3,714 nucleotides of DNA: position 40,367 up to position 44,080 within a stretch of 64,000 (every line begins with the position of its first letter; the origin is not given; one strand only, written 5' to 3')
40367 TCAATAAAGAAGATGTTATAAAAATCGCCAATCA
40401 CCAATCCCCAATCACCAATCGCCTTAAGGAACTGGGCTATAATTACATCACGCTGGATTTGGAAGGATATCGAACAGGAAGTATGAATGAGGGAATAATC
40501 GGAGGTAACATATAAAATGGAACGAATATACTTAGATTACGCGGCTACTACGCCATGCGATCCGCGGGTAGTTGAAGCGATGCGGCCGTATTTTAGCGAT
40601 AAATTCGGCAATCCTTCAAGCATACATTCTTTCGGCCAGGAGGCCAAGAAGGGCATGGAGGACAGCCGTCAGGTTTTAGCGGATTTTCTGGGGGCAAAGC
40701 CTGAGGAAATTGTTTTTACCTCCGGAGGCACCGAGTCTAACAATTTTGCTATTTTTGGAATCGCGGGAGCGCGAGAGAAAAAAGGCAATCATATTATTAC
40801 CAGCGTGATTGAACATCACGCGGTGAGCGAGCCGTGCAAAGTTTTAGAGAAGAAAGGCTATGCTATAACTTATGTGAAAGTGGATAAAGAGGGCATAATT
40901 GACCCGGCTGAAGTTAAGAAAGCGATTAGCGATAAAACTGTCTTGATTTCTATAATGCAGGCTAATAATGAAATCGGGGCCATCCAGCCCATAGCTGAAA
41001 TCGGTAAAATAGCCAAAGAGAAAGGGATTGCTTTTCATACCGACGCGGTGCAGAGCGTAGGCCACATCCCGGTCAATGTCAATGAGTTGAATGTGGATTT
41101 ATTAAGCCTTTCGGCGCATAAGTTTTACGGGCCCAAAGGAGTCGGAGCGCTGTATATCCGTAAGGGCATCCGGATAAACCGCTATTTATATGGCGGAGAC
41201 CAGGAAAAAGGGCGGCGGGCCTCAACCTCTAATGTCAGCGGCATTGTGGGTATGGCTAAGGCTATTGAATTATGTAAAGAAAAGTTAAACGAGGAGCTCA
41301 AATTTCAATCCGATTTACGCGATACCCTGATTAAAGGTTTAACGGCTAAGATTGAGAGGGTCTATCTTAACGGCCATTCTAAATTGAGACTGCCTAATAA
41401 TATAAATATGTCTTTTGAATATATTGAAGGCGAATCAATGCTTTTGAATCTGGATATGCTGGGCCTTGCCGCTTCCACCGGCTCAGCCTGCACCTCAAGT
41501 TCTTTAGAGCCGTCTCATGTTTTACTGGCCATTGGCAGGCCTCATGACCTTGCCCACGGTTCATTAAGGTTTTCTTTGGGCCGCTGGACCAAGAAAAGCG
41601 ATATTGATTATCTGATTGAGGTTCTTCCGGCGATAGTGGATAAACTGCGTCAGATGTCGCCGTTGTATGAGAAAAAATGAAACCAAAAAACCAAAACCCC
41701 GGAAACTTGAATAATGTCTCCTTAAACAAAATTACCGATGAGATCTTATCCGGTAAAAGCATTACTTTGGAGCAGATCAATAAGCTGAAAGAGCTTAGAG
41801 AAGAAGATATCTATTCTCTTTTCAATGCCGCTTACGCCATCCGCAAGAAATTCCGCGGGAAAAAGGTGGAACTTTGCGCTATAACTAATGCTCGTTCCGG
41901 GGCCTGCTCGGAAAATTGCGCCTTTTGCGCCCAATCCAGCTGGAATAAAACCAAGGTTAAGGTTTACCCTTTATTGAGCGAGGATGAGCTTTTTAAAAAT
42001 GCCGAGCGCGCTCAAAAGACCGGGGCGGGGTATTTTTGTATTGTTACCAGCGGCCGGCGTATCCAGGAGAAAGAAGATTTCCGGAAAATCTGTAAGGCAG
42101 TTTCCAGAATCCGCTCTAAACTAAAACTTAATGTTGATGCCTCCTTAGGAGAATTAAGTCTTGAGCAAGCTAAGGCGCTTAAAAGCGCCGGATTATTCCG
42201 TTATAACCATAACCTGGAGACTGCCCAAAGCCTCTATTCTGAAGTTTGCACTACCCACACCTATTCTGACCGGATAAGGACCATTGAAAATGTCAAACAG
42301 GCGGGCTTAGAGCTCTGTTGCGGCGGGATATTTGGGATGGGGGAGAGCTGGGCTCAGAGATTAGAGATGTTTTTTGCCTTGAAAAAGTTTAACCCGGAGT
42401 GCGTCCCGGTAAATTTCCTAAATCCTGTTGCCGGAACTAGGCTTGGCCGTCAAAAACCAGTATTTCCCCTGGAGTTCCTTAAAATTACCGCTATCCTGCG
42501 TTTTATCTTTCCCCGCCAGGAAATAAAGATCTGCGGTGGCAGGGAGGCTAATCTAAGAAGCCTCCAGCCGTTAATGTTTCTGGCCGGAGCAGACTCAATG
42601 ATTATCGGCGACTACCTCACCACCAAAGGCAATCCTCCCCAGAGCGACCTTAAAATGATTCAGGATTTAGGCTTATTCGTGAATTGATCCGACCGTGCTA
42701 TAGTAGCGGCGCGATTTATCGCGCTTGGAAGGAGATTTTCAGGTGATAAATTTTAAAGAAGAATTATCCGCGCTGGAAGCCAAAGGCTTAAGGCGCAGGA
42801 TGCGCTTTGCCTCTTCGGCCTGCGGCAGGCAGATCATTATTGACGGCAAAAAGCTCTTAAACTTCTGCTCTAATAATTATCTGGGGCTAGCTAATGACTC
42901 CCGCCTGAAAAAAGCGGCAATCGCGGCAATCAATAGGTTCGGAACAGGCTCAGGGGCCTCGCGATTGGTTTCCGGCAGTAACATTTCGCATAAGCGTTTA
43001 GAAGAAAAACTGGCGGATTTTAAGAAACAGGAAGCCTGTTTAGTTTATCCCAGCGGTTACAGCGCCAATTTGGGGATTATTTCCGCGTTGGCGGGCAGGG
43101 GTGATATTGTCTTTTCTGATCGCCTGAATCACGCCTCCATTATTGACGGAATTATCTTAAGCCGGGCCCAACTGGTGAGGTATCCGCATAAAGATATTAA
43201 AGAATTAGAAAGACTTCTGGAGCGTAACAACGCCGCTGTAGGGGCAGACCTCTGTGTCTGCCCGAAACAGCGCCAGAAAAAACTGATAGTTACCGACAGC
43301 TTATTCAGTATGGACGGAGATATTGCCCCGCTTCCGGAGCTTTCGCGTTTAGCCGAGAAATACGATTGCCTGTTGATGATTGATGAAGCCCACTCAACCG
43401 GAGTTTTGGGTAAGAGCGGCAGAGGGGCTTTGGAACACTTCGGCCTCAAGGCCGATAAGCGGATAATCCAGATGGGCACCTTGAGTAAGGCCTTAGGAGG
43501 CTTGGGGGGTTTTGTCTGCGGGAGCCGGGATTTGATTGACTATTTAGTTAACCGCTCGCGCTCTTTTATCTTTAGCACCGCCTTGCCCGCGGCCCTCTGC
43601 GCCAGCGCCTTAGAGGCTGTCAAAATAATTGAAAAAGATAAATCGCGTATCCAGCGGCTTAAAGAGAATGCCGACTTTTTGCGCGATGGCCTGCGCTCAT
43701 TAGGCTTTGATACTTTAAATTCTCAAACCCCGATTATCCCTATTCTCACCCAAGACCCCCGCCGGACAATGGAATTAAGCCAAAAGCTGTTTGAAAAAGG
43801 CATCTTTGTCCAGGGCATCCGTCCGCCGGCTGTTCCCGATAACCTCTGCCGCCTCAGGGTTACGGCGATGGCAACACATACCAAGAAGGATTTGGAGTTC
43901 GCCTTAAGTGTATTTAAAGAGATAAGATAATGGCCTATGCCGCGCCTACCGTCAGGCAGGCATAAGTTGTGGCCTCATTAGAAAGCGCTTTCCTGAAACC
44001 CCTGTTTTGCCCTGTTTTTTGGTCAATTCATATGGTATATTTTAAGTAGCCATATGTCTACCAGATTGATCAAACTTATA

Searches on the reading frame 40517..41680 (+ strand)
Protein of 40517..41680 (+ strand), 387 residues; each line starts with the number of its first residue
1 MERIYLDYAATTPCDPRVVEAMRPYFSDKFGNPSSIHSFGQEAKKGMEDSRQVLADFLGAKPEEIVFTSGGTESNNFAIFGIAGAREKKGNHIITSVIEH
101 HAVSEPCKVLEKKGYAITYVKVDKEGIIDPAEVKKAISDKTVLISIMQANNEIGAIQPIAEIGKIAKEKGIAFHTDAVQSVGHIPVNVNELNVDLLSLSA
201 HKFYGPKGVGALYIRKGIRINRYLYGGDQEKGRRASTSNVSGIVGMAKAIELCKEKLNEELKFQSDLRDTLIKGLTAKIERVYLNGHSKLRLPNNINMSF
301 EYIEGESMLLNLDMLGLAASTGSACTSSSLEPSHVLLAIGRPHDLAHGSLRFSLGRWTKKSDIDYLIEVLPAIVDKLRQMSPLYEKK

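Call 8: search_protein_families(library=pfam, proteins=[window:40517-41680:+], max_evalue=0.001)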
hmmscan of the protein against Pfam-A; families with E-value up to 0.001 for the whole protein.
window:40517-41680:+ (387 aa): 5 families
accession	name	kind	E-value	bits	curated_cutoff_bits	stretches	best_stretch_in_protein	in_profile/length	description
PF00266.25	Aminotran_5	-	5.2e-91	305.8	21.5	1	4-366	1-371/371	Aminotransferase class-V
PF01212.27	Beta_elim_lyase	-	1.2e-08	35.1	27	1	55-177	42-169/288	Beta-eliminating lyase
PF01041.23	DegT_DnrJ_EryC1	-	3.5e-08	33.5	19.8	1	52-182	31-151/360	DegT/DnrJ/EryC1/StrS aminotransferase family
PF00155.27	Aminotran_1_2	-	7.5e-06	25.8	19.7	1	45-278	42-293/361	Aminotransferase class I and II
PF01053.26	Cys_Met_Meta_PP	-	0.00013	21.1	27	1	86-204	87-200/381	Cys/Met metabolism PLP-dependent enzyme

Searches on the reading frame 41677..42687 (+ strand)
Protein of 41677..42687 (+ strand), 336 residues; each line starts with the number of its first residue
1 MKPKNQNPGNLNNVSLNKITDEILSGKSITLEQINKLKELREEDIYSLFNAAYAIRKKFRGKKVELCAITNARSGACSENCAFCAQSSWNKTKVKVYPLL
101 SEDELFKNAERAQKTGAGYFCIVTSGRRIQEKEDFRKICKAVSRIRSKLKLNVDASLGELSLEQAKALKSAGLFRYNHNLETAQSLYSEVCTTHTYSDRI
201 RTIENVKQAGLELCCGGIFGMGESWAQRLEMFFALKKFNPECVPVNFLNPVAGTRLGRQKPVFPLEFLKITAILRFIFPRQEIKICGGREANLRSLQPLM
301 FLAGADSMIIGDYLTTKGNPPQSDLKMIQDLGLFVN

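Call 8: search_protein_families(library=pfam, proteins=[window:41677-42687:+], max_evalue=0.001)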
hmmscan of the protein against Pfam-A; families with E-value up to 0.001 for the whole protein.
window:41677-42687:+ (336 aa): 2 families
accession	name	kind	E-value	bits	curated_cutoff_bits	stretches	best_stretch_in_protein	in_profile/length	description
PF06968.18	BATS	-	2.5e-26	92.1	22.2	1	244-333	1-87/88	Biotin and Thiamin Synthesis associated domain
PF04055.27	Radical_SAM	-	1.3e-19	71.4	29.5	1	75-232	5-163/166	Radical SAM superfamily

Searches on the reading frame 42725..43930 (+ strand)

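Call 8: search_protein_families(library=pfam, proteins=[window:42725-43930:+], max_evalue=0.001)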
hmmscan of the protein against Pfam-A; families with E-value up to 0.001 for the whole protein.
window:42725-43930:+ (401 aa): 4 families
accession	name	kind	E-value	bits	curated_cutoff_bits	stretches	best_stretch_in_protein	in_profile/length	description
PF00155.27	Aminotran_1_2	-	3.4e-65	221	19.7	1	43-395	2-359/361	Aminotransferase class I and II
PF00202.27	Aminotran_3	-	1.2e-05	24.6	30.5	1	203-393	213-395/403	Aminotransferase class-III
PF01212.27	Beta_elim_lyase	-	4.6e-05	23.3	27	1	84-330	29-272/288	Beta-eliminating lyase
PF01053.26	Cys_Met_Meta_PP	-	0.00014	21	27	1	86-136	51-102/381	Cys/Met metabolism PLP-dependent enzyme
